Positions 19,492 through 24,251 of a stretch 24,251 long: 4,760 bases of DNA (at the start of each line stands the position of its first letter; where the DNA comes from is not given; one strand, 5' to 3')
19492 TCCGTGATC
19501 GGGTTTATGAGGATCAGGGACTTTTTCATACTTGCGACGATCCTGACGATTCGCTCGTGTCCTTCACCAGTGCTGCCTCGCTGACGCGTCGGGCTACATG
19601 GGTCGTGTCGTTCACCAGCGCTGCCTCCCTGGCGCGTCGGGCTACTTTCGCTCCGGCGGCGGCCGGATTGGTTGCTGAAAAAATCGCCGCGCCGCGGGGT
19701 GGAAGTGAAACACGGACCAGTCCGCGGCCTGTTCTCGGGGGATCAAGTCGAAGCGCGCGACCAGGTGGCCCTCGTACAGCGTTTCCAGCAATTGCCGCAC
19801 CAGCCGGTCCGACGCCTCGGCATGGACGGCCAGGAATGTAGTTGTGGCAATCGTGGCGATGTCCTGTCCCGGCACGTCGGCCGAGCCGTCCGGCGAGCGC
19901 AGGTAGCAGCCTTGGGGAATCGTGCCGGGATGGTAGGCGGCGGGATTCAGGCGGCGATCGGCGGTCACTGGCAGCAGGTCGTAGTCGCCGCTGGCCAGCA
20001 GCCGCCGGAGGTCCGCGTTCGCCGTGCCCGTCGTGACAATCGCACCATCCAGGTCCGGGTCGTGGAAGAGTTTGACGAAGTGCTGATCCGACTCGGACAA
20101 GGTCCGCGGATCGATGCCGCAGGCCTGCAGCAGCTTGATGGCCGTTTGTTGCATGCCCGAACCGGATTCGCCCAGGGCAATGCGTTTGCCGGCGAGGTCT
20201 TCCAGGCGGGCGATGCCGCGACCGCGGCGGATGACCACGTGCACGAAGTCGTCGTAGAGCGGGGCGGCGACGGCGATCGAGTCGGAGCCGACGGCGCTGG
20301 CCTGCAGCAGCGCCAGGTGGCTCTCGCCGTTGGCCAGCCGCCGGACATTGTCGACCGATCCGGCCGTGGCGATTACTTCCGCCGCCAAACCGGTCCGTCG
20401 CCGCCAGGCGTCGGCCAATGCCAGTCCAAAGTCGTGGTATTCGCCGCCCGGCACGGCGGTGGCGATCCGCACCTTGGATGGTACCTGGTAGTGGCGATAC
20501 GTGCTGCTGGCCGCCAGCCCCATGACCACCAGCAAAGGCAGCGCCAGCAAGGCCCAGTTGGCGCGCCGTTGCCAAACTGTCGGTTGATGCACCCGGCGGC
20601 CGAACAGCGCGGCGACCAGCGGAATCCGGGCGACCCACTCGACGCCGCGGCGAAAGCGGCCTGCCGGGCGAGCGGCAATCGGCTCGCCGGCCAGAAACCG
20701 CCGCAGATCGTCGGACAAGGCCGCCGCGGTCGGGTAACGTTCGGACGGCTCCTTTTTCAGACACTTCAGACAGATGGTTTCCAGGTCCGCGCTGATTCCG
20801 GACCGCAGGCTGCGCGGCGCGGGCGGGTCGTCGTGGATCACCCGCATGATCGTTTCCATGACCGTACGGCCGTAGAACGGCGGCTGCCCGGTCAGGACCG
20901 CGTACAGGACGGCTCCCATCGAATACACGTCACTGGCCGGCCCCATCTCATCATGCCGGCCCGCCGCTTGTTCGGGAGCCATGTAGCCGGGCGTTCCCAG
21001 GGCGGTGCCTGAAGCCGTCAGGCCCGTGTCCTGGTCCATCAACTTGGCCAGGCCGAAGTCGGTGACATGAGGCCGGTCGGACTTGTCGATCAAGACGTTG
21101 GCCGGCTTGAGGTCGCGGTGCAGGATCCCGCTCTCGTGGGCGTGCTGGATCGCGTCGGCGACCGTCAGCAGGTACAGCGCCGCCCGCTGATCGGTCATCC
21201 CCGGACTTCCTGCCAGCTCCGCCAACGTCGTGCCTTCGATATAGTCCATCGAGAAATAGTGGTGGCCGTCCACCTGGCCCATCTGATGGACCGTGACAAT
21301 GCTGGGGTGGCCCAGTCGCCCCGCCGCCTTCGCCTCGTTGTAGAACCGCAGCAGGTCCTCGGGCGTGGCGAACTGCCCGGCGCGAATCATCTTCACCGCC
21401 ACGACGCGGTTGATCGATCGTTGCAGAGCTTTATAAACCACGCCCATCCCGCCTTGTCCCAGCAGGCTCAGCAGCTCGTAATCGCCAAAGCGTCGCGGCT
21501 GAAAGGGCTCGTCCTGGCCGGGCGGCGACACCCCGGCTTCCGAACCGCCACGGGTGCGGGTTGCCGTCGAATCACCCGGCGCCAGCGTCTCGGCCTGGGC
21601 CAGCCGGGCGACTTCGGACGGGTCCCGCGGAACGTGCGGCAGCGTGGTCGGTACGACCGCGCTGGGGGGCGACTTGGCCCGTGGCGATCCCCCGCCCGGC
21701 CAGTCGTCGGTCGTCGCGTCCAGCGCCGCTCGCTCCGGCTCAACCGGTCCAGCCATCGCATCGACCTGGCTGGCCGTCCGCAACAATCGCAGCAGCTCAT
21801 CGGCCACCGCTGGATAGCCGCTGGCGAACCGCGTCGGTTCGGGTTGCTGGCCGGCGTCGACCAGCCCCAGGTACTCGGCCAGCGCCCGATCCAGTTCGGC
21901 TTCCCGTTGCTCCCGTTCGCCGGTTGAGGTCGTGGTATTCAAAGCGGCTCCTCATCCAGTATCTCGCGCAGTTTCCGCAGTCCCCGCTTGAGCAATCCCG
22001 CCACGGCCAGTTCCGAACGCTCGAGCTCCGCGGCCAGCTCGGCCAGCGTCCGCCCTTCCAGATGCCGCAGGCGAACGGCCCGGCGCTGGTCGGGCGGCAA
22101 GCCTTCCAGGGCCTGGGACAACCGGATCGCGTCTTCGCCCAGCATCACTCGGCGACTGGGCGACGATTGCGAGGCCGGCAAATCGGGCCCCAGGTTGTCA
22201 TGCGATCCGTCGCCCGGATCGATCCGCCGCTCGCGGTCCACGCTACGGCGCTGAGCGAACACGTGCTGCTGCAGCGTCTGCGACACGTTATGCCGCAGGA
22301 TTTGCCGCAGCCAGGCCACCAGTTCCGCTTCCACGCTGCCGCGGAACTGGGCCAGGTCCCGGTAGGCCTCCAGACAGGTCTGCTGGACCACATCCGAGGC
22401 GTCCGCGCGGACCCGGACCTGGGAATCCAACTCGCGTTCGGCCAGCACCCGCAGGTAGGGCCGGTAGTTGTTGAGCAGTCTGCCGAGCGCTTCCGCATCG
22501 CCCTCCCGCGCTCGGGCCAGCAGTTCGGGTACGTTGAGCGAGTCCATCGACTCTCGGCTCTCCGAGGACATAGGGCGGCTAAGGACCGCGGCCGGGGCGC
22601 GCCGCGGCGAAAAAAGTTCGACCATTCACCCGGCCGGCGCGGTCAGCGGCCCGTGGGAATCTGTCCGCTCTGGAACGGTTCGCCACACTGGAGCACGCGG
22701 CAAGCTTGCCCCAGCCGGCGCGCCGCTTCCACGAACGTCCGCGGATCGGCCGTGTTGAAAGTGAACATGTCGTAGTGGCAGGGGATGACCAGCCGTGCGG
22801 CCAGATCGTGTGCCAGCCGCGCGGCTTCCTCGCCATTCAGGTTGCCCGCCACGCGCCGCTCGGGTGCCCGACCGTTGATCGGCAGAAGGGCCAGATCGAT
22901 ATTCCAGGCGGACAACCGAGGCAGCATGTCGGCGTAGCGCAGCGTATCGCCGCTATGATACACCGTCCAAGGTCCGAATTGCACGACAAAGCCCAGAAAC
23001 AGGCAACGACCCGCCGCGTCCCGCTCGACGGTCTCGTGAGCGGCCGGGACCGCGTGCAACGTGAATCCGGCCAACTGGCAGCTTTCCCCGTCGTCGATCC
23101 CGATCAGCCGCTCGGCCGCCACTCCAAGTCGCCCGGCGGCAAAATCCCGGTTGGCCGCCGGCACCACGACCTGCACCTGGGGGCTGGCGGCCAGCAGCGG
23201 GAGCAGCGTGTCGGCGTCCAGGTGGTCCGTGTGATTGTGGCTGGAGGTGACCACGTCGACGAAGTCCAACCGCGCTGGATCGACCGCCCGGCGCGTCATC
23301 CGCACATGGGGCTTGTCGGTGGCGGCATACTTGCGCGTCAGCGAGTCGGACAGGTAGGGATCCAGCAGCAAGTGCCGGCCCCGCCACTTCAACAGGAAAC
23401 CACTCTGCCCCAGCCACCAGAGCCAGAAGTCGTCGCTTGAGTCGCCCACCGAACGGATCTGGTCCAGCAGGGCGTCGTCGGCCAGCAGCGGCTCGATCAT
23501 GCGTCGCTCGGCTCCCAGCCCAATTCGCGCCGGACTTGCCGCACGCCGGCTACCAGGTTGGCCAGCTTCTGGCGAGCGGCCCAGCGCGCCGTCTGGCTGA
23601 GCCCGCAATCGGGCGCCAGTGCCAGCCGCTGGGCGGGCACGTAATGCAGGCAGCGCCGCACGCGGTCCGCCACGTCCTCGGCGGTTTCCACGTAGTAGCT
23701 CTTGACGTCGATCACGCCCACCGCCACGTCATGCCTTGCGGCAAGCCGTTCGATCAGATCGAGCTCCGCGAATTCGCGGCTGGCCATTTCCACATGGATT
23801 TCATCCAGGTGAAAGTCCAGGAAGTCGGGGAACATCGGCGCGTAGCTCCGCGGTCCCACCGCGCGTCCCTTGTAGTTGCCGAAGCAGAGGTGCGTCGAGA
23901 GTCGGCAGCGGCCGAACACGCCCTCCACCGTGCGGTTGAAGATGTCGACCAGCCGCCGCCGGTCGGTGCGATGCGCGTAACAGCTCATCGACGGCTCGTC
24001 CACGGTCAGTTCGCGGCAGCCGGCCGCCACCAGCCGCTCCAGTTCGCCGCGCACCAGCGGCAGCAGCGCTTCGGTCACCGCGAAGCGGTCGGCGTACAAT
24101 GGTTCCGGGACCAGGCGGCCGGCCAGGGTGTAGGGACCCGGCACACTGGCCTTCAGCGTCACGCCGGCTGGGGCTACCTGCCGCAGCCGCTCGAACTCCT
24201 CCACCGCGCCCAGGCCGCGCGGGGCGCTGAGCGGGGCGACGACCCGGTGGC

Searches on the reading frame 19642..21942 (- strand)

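Call 10: search_protein_families(library=pfam, proteins=[window:19642-21942:-])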
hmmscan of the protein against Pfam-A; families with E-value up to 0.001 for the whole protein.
window:19642-21942:- (766 aa): 7 families
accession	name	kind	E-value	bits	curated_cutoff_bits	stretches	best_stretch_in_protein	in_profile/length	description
PF00069.31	Pkinase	-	8.9e-52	176.5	31.7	1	155-410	1-259/263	Protein kinase domain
PF16868.10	NMT1_3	-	1.2e-33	117.5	27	1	493-756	1-286/289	NMT1-like family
PF07714.23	PK_Tyr_Ser-Thr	-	4.8e-30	105.2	23.1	1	157-408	3-253/258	Protein tyrosine and serine/threonine kinase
PF03466.25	LysR_substrate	-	6.1e-06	26.2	28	1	526-619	41-137/209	LysR substrate binding domain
PF09084.16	NMT1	-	8.3e-06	26.3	20.5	1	515-620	17-127/216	NMT1/THI5 like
PF03109.22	ABC1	-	0.00011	21.9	22.9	1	227-306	142-221/244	ABC1 atypical kinase-like domain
PF12974.12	Phosphonate-bd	-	0.00013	21.9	27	1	508-617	18-138/242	ABC transporter, phosphonate, periplasmic substrate-binding protein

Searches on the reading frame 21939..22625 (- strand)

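Call 10: search_protein_families(library=pfam, proteins=[window:21939-22625:-])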
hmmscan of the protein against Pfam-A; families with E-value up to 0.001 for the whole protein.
window:21939-22625:- (228 aa): 5 families
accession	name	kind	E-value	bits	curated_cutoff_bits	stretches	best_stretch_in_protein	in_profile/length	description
PF08281.18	Sigma70_r4_2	-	3.3e-11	43.1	25.7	1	168-219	3-54/54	Sigma-70, region 4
PF04545.22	Sigma70_r4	-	8.3e-11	41.7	24.1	1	172-221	1-50/50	Sigma-70, region 4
PF07638.17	Sigma70_ECF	-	4.5e-10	40.2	21.1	1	31-209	3-169/185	ECF sigma factor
PF04542.20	Sigma70_r2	-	7.2e-07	29.4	24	1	52-118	3-65/71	Sigma-70 region 2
PF12645.13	HTH_16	-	0.00038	20.9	22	1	34-65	2-33/65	Helix-turn-helix domain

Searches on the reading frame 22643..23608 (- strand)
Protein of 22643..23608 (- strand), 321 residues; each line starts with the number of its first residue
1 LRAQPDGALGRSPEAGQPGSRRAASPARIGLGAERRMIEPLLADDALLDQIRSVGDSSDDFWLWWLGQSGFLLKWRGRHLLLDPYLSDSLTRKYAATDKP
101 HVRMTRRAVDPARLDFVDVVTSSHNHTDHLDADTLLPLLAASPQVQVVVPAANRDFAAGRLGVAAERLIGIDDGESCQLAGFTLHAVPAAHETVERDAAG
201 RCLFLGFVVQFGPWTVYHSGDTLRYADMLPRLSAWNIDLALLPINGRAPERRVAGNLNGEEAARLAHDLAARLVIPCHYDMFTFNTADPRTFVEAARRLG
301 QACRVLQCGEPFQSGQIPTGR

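Call 11: search_protein_families(library=pfam, proteins=[window:22643-23608:-])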
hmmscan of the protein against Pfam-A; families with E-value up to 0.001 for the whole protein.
window:22643-23608:- (321 aa): 2 families
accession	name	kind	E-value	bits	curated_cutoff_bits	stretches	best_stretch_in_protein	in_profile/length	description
PF12706.13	Lactamase_B_2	-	5.9e-23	81.9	27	1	79-279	2-200/200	Beta-lactamase superfamily domain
PF13483.12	Lactamase_B_3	-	1.9e-19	70.7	24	1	64-278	3-160/160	Beta-lactamase superfamily domain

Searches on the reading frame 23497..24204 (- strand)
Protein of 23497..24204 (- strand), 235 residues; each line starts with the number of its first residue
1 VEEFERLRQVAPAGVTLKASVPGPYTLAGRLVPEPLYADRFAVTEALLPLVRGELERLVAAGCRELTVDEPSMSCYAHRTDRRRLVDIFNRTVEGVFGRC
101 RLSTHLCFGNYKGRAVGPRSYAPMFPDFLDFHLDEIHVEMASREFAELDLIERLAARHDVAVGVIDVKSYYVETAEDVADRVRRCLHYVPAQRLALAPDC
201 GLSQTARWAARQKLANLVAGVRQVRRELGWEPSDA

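Call 11: search_protein_families(library=pfam, proteins=[window:23497-24204:-])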
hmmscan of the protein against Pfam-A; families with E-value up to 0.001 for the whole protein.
window:23497-24204:- (235 aa): 2 families
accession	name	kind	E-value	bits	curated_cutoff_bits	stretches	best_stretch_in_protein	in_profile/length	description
PF01717.24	Meth_synt_2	-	2.5e-17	63.6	21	1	50-219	155-320/324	Cobalamin-independent synthase, Catalytic domain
PF08267.18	Meth_synt_1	-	0.00015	21.8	27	1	4-183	137-306/313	Cobalamin-independent synthase, N-terminal domain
